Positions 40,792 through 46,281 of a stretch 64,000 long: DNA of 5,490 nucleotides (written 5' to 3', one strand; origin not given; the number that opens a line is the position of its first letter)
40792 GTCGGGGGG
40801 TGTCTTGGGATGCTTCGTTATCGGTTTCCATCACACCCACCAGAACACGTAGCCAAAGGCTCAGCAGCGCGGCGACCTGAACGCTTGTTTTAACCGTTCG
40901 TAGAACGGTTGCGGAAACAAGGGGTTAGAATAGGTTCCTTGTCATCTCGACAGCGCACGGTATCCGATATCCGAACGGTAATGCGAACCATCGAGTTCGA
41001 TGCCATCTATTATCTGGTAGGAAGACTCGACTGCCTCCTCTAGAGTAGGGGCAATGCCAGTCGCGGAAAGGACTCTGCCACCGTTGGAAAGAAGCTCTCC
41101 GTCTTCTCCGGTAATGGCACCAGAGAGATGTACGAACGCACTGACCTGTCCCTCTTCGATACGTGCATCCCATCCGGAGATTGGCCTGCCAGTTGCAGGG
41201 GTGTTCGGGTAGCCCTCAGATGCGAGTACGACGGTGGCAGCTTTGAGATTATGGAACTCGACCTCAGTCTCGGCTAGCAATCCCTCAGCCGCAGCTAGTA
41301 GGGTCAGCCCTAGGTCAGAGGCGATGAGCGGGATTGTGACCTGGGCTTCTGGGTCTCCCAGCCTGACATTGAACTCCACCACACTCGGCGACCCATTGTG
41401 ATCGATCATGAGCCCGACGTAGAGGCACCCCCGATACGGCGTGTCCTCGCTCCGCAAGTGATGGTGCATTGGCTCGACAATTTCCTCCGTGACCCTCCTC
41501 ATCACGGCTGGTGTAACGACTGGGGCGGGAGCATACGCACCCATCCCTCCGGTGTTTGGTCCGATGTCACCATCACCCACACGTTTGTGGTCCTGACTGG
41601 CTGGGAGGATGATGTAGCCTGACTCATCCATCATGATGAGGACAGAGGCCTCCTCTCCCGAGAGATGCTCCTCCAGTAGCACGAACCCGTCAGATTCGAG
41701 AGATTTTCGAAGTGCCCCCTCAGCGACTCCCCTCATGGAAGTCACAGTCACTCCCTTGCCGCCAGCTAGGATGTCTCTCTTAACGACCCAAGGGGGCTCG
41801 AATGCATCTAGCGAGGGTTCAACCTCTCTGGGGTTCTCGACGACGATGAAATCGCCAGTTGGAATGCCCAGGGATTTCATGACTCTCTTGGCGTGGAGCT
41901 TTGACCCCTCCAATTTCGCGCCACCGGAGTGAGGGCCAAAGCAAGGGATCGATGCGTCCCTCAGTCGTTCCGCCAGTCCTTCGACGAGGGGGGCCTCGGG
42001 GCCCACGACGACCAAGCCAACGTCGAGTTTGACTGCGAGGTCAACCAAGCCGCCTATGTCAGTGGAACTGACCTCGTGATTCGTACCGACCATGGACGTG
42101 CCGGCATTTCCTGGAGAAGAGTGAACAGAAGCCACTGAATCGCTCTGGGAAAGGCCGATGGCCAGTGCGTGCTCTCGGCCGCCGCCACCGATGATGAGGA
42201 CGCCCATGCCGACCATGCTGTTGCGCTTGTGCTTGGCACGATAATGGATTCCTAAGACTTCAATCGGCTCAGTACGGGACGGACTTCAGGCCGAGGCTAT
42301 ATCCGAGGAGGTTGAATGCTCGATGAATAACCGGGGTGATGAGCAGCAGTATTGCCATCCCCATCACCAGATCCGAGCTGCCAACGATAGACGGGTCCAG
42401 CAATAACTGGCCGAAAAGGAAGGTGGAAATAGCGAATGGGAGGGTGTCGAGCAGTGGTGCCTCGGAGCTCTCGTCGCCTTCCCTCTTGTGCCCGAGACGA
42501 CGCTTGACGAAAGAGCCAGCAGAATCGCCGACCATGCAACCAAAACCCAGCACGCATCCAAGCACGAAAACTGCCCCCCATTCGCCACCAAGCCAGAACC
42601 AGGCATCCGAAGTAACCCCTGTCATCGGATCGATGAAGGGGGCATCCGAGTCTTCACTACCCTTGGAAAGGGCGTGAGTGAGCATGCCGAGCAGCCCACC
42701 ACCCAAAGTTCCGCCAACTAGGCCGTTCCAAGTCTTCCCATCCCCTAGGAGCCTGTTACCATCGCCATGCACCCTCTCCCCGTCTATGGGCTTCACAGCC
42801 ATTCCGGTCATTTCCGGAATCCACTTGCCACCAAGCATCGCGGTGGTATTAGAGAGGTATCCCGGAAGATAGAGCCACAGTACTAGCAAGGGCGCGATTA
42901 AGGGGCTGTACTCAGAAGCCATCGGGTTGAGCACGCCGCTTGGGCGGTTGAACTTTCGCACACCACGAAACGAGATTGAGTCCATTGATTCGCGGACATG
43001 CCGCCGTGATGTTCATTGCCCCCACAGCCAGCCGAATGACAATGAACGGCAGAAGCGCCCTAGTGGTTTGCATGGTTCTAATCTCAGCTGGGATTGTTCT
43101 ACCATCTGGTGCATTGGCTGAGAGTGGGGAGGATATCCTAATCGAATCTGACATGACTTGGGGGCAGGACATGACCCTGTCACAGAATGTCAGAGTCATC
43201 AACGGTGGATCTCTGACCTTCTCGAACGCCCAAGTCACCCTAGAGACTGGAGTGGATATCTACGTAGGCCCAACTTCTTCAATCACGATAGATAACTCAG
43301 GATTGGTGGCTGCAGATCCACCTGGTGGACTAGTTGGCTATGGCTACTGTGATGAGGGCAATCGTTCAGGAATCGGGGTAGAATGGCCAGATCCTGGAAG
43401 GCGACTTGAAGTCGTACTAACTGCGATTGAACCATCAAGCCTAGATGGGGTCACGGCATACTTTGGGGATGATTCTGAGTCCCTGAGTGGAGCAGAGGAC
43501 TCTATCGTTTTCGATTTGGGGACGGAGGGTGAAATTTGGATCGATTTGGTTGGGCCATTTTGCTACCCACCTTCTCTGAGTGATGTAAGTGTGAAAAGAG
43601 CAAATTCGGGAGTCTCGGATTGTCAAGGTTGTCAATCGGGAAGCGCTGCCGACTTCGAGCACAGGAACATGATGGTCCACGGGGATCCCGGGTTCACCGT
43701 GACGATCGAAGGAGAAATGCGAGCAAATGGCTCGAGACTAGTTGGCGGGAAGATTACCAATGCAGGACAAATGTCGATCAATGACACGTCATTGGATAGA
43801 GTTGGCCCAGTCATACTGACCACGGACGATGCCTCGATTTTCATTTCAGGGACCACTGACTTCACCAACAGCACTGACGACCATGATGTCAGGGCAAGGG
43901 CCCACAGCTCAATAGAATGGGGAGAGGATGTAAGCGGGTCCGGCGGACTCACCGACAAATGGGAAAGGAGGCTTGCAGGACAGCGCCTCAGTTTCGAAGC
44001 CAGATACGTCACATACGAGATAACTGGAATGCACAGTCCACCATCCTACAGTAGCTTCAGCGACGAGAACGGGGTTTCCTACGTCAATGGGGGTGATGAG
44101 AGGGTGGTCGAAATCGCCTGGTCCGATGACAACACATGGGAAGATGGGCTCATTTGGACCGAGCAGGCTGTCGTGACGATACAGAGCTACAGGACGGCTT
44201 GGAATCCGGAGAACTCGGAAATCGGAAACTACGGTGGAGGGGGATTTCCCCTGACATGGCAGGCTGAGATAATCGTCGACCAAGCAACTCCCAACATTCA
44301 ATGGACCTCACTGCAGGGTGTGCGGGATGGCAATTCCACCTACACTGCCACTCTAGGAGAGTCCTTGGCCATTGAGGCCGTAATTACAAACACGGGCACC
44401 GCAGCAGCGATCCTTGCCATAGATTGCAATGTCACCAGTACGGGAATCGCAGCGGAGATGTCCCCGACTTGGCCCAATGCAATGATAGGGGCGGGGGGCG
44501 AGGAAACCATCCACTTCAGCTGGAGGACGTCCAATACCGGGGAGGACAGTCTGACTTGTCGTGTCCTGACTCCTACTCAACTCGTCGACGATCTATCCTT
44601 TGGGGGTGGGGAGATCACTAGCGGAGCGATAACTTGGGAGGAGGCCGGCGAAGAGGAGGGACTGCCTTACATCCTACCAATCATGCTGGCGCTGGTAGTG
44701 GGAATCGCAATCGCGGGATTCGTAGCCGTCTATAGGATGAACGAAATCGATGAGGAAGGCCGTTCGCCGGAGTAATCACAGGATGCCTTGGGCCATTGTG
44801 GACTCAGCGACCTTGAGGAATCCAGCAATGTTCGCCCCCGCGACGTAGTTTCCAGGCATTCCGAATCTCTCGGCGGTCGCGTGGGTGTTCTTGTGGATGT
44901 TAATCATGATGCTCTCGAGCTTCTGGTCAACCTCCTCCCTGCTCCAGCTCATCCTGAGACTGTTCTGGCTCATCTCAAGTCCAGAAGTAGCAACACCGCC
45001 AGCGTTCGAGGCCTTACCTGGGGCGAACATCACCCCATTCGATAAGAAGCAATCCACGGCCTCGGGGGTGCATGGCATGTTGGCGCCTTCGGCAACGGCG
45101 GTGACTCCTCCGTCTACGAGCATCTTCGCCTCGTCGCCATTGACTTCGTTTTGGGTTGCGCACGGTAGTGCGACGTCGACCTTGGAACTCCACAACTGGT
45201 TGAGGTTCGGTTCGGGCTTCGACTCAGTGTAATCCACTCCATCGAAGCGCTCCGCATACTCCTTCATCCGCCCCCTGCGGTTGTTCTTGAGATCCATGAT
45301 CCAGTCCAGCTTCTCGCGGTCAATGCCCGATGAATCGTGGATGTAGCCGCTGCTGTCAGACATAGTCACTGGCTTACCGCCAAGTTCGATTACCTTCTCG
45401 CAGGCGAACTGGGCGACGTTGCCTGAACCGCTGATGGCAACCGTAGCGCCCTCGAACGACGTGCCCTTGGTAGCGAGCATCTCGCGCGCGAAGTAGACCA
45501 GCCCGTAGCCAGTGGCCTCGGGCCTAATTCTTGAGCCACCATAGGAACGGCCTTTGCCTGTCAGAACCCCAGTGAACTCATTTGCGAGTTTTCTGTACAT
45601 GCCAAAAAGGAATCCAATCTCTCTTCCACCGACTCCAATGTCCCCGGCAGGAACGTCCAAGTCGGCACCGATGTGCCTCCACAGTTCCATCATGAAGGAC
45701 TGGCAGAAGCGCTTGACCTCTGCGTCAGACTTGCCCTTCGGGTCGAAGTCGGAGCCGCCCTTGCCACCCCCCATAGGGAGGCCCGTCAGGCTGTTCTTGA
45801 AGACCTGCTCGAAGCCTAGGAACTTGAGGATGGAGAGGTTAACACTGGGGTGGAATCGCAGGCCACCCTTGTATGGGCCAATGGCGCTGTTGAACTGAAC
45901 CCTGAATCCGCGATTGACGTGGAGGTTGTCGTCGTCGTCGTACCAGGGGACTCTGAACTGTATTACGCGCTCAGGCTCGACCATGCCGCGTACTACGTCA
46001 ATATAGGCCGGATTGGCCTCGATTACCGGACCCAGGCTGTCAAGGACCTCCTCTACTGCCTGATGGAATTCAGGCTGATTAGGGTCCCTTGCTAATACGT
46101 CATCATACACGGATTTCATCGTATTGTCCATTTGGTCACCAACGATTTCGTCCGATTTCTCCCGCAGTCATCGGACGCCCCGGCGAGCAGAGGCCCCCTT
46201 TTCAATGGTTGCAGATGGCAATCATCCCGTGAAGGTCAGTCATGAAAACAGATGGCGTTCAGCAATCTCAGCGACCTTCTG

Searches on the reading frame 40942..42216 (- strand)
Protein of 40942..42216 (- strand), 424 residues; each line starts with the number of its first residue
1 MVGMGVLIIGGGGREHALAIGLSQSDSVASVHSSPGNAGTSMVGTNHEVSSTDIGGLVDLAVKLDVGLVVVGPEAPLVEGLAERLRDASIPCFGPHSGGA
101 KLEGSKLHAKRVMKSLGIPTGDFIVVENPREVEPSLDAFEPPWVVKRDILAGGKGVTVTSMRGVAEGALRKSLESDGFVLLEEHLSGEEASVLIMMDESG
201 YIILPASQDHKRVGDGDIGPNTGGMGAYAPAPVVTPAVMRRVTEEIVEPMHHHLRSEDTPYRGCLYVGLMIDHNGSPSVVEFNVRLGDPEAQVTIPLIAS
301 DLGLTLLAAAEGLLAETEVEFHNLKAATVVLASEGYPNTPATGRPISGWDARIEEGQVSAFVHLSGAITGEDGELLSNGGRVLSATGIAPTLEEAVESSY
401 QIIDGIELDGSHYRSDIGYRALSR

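Call 5: search_protein_families(library=pfam, proteins=[window:40942-42216:-], max_evalue=0.001)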
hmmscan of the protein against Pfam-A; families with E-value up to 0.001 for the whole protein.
window:40942-42216:- (424 aa): 4 families
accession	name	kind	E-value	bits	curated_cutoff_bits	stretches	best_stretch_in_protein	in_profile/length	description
PF01071.24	GARS_A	-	2.2e-55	188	27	1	104-291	1-194/194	Phosphoribosylglycinamide synthetase, ATP-grasp (A) domain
PF02844.21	GARS_N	-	7e-31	107.4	29.5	1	4-103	1-100/100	Phosphoribosylglycinamide synthetase, N domain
PF02843.22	GARS_C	-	1.2e-23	83.7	34.8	1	326-420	1-92/92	Phosphoribosylglycinamide synthetase, C domain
PF02222.28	ATP-grasp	-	1.4e-06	28.5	27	1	112-210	2-103/179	ATP-grasp domain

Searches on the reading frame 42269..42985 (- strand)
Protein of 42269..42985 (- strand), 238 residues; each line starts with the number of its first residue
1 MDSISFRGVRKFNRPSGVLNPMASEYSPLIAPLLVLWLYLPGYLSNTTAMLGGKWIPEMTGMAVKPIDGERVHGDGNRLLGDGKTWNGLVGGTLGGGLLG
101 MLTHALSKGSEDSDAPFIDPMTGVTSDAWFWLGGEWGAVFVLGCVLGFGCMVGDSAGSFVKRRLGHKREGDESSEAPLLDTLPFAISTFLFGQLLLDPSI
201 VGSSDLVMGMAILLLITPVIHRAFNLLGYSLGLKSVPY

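Call 5: search_protein_families(library=pfam, proteins=[window:42269-42985:-], max_evalue=0.001)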
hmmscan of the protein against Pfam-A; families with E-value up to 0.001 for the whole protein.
window:42269-42985:- (238 aa): 2 families
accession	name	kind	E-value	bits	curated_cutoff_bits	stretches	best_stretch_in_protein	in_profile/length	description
PF01864.22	CarS-like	-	8.5e-29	101.2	22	1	33-238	6-175/175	CDP-archaeol synthase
PF01148.25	CTP_transf_1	-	2e-05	25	24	1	83-168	169-232/264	Cytidylyltransferase family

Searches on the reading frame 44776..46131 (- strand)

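Call 5: search_protein_families(library=pfam, proteins=[window:44776-46131:-], max_evalue=0.001)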
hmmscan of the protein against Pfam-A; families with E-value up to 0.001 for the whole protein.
window:44776-46131:- (451 aa): 2 families
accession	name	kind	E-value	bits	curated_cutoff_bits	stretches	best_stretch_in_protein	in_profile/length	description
PF00208.27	ELFV_dehydrog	-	1.1e-87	294.2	23.4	1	198-449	1-241/241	Glutamate/Leucine/Phenylalanine/Valine dehydrogenase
PF02812.23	ELFV_dehydrog_N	-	4.2e-51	172.5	25.3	1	53-181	1-129/129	Glu/Leu/Phe/Val dehydrogenase, dimerisation domain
